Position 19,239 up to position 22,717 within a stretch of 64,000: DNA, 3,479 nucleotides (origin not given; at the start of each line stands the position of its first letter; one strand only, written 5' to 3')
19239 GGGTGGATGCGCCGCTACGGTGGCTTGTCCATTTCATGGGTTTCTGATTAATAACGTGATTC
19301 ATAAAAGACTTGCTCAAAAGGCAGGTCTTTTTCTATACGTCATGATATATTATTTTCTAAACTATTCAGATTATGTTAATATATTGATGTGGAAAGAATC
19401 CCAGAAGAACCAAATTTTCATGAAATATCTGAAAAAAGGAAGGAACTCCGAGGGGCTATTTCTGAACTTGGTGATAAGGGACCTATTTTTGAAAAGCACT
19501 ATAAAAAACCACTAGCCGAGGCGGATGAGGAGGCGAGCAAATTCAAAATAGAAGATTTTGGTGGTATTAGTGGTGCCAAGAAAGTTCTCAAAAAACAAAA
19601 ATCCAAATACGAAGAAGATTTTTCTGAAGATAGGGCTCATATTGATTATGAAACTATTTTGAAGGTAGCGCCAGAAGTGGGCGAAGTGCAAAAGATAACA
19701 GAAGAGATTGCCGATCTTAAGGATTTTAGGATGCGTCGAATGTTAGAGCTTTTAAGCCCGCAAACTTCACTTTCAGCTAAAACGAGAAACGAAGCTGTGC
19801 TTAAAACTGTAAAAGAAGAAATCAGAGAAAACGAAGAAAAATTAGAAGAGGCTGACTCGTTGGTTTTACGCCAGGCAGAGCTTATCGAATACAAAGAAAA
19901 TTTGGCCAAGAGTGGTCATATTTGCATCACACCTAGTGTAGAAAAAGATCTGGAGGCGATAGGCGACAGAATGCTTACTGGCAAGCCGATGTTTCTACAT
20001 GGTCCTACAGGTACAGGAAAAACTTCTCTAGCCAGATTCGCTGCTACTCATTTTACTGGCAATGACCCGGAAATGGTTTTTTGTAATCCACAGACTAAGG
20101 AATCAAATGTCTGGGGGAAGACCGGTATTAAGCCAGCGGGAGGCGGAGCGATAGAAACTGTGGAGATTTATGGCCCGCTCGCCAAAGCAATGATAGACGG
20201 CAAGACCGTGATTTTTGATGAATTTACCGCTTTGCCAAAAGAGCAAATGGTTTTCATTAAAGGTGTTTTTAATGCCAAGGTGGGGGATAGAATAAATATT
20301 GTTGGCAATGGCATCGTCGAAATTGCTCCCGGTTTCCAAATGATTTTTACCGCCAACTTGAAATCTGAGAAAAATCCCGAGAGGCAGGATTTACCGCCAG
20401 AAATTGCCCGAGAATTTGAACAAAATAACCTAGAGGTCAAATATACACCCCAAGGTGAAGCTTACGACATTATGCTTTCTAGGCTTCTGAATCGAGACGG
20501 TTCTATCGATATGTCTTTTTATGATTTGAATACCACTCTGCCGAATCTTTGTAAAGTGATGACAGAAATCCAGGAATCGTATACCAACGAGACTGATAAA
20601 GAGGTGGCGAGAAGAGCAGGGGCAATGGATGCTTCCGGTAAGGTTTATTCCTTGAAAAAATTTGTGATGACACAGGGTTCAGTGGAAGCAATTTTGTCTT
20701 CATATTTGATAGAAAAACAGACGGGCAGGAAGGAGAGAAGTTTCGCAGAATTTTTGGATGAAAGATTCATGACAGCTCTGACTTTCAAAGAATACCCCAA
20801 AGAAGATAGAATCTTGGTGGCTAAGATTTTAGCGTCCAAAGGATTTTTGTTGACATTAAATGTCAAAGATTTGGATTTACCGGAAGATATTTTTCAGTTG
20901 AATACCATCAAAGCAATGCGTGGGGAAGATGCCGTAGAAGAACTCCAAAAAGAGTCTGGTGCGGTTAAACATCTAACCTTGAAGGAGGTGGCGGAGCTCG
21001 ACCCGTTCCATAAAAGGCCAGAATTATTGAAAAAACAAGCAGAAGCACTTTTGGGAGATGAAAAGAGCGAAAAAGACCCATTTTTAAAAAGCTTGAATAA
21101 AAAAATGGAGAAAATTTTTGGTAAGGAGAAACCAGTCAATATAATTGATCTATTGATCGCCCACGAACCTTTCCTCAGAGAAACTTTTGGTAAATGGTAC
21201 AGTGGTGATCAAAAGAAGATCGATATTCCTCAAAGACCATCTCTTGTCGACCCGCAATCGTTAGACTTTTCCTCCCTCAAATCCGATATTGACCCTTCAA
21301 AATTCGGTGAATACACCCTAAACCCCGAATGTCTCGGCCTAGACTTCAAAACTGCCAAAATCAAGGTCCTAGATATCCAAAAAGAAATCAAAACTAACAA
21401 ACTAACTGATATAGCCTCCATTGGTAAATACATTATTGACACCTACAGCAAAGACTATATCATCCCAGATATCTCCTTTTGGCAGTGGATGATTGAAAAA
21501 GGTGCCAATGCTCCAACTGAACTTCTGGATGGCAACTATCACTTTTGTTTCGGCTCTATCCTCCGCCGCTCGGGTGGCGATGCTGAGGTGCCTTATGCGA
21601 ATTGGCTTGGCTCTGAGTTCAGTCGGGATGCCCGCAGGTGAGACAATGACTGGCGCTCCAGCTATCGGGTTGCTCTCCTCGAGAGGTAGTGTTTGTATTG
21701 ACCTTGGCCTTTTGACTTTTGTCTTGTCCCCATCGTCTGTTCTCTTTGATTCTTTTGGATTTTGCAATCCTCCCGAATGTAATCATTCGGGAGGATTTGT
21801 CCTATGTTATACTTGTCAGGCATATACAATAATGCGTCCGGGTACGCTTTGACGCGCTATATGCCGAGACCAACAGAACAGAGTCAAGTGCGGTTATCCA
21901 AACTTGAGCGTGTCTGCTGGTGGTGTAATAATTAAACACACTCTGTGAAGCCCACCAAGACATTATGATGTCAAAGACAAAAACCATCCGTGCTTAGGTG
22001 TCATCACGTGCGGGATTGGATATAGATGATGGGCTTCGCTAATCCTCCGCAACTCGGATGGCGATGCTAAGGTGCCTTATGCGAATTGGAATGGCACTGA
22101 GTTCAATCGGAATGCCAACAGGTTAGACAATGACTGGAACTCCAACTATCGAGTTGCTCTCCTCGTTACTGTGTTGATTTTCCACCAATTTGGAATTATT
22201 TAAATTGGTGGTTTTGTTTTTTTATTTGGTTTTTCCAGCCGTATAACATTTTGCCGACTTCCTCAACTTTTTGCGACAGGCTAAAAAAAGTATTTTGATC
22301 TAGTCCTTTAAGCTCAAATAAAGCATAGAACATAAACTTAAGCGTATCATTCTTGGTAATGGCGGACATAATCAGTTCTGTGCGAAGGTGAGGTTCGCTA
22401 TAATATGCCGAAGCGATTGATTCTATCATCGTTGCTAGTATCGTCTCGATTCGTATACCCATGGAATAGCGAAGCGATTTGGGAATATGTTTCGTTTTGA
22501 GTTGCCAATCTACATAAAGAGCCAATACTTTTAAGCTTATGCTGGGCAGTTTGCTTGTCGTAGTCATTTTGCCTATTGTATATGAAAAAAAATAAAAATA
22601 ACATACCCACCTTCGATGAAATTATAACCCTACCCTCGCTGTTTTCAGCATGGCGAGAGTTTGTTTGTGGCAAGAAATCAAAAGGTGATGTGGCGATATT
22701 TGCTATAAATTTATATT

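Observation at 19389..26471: Complete DGR whose target is an AAA+ (MoxR-like) ATPase, followed by a zincin+vWA partner and a second target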

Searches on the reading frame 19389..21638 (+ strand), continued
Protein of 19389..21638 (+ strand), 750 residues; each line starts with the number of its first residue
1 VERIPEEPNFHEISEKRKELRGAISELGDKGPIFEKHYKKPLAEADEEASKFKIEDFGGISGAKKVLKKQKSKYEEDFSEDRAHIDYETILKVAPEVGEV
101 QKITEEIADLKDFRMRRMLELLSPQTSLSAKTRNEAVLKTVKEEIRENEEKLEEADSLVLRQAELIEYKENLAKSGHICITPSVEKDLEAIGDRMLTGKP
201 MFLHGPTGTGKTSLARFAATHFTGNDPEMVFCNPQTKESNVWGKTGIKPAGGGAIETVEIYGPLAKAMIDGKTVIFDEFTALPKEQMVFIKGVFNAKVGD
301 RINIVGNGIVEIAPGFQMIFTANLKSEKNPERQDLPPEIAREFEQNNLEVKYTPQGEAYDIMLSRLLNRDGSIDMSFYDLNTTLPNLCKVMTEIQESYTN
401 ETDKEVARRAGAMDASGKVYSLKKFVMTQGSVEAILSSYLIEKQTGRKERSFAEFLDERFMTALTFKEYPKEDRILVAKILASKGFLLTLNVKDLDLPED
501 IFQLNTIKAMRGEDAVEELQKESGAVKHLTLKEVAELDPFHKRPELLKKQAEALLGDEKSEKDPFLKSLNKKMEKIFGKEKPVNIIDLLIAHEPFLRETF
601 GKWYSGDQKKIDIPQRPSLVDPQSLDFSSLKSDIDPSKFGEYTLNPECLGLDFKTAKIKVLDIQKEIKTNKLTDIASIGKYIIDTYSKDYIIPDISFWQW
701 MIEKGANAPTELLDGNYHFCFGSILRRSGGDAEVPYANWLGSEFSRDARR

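Call 75: find_related_loci(query=A2, collection=viral_contigs, flank=8000)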
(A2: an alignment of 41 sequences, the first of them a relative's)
Query A2 (766 aa) in viral_contigs; peptide patterns used: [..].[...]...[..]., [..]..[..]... (x = any residue, [..] = any of these).
67 stretches matched a pattern, but none encodes a relative of the query by tblastn (E <= 1e-3).

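Call 90: find_encoding_contigs(protein=window:19389-21638:+, flank=10000, max_places=6)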
Protein window:19389-21638:+ (750 aa): no gene with exactly this product is on record in the collection.

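Call 120: search_protein_families(library=pfam, proteins=[P0116, P0120, P0001], max_evalue=1)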
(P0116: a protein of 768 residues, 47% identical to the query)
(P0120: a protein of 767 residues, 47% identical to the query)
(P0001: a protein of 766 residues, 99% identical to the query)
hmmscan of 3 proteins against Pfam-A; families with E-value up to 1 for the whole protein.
P0116 (768 aa): 22 families
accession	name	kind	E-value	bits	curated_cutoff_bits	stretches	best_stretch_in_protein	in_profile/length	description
PF07728.20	AAA_5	-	9.4e-14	52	22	1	204-342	2-130/139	AAA domain (dynein-related subfamily)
PF20030.5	bpMoxR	-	1.4e-05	24.7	27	2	193-251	23-80/205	MoxR domain in the MoxR-vWA-beta-propeller ternary systems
PF13191.12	AAA_16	-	0.00012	23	32.6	1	202-228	25-51/167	AAA ATPase domain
PF13401.12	AAA_22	-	0.00045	21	27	1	202-304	6-110/130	AAA domain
PF00004.35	AAA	-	0.00081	20.3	21.2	1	204-293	1-72/131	ATPase family associated with various cellular activities (AAA)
PF01637.24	ATPase_2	-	0.0012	19.2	33.2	1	201-242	20-61/225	ATPase domain predominantly from Archaea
PF13604.12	AAA_30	-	0.0015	18.7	27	1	204-306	21-116/191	AAA domain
PF00910.28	RNA_helicase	-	0.016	16.1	21.5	1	205-238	2-39/105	RNA helicase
PF00270.35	DEAD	-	0.02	15.1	26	1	199-238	12-54/167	DEAD/DEAH box helicase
PF13238.12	AAA_18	-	0.025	15.5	29.4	1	205-232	2-25/128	AAA domain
PF13173.12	AAA_14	-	0.05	14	27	1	202-294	3-78/129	AAA domain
PF20720.3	nSTAND3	-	0.05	13.7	27.2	1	205-236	21-52/155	Novel STAND NTPase 3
PF24883.2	NPHP3_N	-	0.068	13.8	24.8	1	204-235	25-56/164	Nephrocystin 3, N-terminal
PF12775.13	AAA_7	-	0.07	13.1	25.8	1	199-232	31-66/181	P-loop containing dynein motor region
PF13245.12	AAA_19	-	0.11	13.1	25.1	1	198-243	8-55/134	AAA domain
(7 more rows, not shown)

P0120 (767 aa): 21 families
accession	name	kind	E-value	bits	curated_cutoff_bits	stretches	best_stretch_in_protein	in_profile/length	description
PF07728.20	AAA_5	-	7.2e-13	49.2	22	1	204-342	2-130/139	AAA domain (dynein-related subfamily)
PF20030.5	bpMoxR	-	1.2e-05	24.9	27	2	194-251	24-80/205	MoxR domain in the MoxR-vWA-beta-propeller ternary systems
PF13401.12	AAA_22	-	0.00021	22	27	1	202-308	6-117/130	AAA domain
PF01637.24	ATPase_2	-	0.00041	20.7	33.2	1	201-242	20-61/225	ATPase domain predominantly from Archaea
PF13191.12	AAA_16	-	0.00049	21.1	32.6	1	203-228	26-51/167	AAA ATPase domain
PF00004.35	AAA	-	0.0016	19.3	21.2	1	204-234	1-28/131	ATPase family associated with various cellular activities (AAA)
PF20720.3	nSTAND3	-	0.0095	16.1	27.2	1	205-236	21-52/155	Novel STAND NTPase 3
PF13604.12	AAA_30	-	0.026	14.7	27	1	204-312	21-122/191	AAA domain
PF24883.2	NPHP3_N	-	0.042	14.5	24.8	1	204-235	25-56/164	Nephrocystin 3, N-terminal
PF00910.28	RNA_helicase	-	0.044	14.7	21.5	1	205-238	2-39/105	RNA helicase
PF13238.12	AAA_18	-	0.05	14.5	29.4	1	205-225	2-22/128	AAA domain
PF12775.13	AAA_7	-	0.062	13.3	25.8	1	199-226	31-58/181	P-loop containing dynein motor region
PF13245.12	AAA_19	-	0.069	13.8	25.1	1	198-240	8-52/134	AAA domain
PF00270.35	DEAD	-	0.075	13.2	26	1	199-237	12-53/167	DEAD/DEAH box helicase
PF19689.4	DUF6190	-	0.12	13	25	0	471-530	94-156/165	Family of unknown function (DUF6190)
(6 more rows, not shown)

P0001 (766 aa): 15 families
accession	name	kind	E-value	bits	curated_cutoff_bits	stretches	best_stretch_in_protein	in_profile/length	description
PF07728.20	AAA_5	-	4.5e-11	43.3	22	1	201-326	2-125/139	AAA domain (dynein-related subfamily)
PF13191.12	AAA_16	-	0.0004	21.3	32.6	1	193-225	17-51/167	AAA ATPase domain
PF00004.35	AAA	-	0.0029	18.5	21.2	1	201-223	1-23/131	ATPase family associated with various cellular activities (AAA)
PF13401.12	AAA_22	-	0.0085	16.9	27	1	199-236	6-43/130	AAA domain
PF20030.5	bpMoxR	-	0.011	15.3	27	0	194-244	27-76/205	MoxR domain in the MoxR-vWA-beta-propeller ternary systems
PF00270.35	DEAD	-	0.026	14.7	26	1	194-234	10-53/167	DEAD/DEAH box helicase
PF01637.24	ATPase_2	-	0.026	14.7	33.2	1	197-239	19-61/225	ATPase domain predominantly from Archaea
PF01212.27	Beta_elim_lyase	-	0.062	13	27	1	544-581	12-49/288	Beta-eliminating lyase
PF13604.12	AAA_30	-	0.065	13.4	27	1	201-288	21-106/191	AAA domain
PF02562.22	PhoH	-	0.11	12.4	27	1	200-222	21-43/205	PhoH-like protein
PF24883.2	NPHP3_N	-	0.15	12.6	24.8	1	201-232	25-58/164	Nephrocystin 3, N-terminal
PF02367.23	TsaE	-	0.15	12.5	26.6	1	188-222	7-45/128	Threonylcarbamoyl adenosine biosynthesis protein TsaE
PF12775.13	AAA_7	-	0.18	11.8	25.8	1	197-222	32-57/181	P-loop containing dynein motor region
PF13245.12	AAA_19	-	0.23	12.1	25.1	0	189-230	3-45/134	AAA domain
PF01443.25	Viral_helicase1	-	0.28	11.4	21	1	203-300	3-93/228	Viral superfamily 1 RNA helicase core domain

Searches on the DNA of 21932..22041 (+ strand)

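Call 117: build_rna_model(alignment_id=A7)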
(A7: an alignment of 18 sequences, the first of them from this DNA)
Model R1 built from alignment A7 (18 sequences, 140 columns); structure: RNAalifold consensus.
model positions 109; base pairs 20; branch points 1; effective number of sequences 5.46; information 0.59 bits per position. Calibrated on 0.2 Mb of random sequence (short: E-values are rough).
structure used (alignment columns):
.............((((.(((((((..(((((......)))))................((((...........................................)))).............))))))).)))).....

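Call 118: search_with_rna_model(model_id=R1, sources=[window, L001, L004, L007, L009, L013, L014, L015, L016, L017, L018, L019, L020, L021, L022, L023, L024, L025, L026, L027, L028, L029, L030, L031, L032, L033, L034, L035, L036, L037, L038, L039, L040, L041, L042, L043, L044, L045, L046, L047, L048, L049, L050, L051, L052, L053, L054, L055, L056, L057, L058, L059, L060, L061, L062, L063, L064, L065, L066, L067, L068, L069, L070, L071, L072, L073, L074, L075], max_evalue=0.01, make_alignment=true)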
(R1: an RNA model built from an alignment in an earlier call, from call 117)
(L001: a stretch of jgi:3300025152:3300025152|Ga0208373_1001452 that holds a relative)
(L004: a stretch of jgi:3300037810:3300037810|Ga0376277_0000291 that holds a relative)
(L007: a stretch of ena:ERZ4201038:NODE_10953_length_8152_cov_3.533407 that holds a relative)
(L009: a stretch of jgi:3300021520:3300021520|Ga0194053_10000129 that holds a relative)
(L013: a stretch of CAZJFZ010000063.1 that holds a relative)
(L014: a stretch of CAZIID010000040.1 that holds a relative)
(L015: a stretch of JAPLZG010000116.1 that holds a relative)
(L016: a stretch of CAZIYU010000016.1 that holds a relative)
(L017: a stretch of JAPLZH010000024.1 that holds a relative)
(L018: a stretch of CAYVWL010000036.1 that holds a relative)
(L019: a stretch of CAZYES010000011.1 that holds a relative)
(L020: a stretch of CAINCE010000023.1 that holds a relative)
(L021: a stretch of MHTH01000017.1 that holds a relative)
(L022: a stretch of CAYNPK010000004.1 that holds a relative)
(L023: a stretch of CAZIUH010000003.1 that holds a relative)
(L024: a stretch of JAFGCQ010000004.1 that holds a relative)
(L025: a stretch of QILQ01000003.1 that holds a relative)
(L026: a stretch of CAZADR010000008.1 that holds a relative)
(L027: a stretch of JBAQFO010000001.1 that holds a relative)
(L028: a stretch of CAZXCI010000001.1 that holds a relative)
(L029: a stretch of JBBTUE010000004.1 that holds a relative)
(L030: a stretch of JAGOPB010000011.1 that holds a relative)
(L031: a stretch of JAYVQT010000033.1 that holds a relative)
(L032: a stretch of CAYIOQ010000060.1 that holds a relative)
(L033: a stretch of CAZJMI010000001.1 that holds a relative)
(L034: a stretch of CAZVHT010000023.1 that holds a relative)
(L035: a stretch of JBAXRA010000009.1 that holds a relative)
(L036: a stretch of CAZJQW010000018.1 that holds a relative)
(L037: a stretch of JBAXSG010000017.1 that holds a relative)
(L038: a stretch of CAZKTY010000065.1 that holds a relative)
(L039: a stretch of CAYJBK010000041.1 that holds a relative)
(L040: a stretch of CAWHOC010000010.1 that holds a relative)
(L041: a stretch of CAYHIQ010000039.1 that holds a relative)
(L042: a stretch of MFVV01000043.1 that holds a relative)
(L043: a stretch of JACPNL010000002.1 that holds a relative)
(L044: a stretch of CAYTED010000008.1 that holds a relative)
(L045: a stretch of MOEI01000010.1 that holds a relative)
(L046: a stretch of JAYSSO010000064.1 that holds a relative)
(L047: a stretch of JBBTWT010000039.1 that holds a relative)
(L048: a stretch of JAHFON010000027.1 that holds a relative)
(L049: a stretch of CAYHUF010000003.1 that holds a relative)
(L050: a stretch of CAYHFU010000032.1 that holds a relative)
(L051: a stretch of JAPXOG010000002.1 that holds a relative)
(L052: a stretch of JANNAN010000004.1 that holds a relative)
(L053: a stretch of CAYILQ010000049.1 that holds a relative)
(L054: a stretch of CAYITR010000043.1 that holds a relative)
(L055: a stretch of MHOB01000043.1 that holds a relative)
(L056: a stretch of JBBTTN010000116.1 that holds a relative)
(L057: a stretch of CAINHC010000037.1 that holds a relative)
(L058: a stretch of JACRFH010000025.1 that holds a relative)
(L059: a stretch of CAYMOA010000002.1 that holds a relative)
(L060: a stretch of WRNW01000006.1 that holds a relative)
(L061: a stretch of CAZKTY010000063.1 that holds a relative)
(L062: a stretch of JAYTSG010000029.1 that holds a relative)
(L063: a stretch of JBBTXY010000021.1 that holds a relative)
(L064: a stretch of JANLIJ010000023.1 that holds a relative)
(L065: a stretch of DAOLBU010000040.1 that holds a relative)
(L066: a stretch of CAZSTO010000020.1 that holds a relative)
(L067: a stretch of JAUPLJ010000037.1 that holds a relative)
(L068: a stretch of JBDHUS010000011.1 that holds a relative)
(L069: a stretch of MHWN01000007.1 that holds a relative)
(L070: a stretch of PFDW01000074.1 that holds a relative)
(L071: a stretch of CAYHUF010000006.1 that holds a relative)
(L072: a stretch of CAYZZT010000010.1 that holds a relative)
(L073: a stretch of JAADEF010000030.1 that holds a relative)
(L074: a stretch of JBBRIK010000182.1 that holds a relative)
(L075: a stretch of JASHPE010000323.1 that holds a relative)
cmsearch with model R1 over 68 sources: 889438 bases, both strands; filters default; matches with E-value up to 0.01: 28.
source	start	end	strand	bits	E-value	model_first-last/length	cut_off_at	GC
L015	12821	12928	+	100.6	1.6e-20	1-109/109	no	0.44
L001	12562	12670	+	99.1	3.7e-20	1-109/109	no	0.48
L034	6923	7051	+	97.8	7.5e-20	1-109/109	no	0.47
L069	9330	9437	+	94.6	4.2e-19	1-109/109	no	0.33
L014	2992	3102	+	92.8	1.1e-18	1-109/109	no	0.41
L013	2695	2802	+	91.9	1.8e-18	1-108/109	3'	0.48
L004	12621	12728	+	91.5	2.3e-18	1-109/109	no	0.44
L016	9443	9551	+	89.6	6.5e-18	1-109/109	no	0.43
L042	6669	6778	+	87.6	1.9e-17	1-109/109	no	0.45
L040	12589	12713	+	84.5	1e-16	1-109/109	no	0.5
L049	3701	3819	+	83.2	2.1e-16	1-109/109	no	0.48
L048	6228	6347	+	78.7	2.5e-15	1-109/109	no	0.38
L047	11521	11625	+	76.5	8.1e-15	1-109/109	no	0.48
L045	4400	4513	+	73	5.5e-14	1-109/109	no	0.49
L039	5697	5797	+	71.8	1.1e-13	1-109/109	no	0.51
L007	3320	3428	+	69.4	3.9e-13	1-109/109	no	0.45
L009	8314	8422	+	69.4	3.9e-13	1-109/109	no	0.45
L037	41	148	+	66.1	2.3e-12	1-109/109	no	0.46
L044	12460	12566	+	61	3.8e-11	1-109/109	no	0.48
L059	10552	10644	+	49.6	1.9e-08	1-109/109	no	0.31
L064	5101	5200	+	48.6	3.3e-08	1-109/109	no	0.45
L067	4764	4864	+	45.9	1.5e-07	1-109/109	no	0.35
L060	8972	9076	+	44.1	3.7e-07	1-109/109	no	0.44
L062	245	344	+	41.2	1.9e-06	1-109/109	no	0.4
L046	6030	6145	+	39.9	3.7e-06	1-109/109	no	0.42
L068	2744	2844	+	31.5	0.00037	1-109/109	no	0.37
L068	6415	6515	+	31.5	0.00037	1-109/109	no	0.37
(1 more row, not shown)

Alignment A8: 28 matches aligned to the model, 186 columns, each read 5' to 3' on its own strand. Consensus structure (alignment columns), stored with it:
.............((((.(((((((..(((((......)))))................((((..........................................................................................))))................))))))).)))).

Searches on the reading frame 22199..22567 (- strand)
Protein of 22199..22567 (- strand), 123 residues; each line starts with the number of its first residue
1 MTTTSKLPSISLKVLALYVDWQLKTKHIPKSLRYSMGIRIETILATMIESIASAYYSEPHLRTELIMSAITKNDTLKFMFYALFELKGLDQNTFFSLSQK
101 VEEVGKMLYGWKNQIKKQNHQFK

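Call 8: search_protein_families(library=pfam, proteins=[window:22199-22567:-], max_evalue=0.01)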
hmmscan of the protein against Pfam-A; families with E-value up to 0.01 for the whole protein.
window:22199-22567:- (123 aa): 1 family
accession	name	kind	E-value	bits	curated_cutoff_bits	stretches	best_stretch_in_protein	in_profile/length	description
PF22296.2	bAvd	-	5.8e-08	33.6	40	1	25-114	18-106/107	bAvd-like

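Call 72: search_protein_families(library=ncbifam, proteins=[window:22199-22567:-], max_evalue=0.01)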
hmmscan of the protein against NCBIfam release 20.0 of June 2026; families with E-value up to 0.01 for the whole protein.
window:22199-22567:- (123 aa): 1 family
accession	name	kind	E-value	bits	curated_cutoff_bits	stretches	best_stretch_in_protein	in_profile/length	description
NF033474.1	DivGenRetAVD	equivalog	3.9e-09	36.8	80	1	24-112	17-103/104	diversity-generating retroelement protein Avd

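Call 73: search_protein_families(library=padloc, proteins=[window:22199-22567:-], max_evalue=0.01)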
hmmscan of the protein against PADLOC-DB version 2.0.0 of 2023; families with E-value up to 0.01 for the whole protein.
window:22199-22567:- (123 aa): 0 families
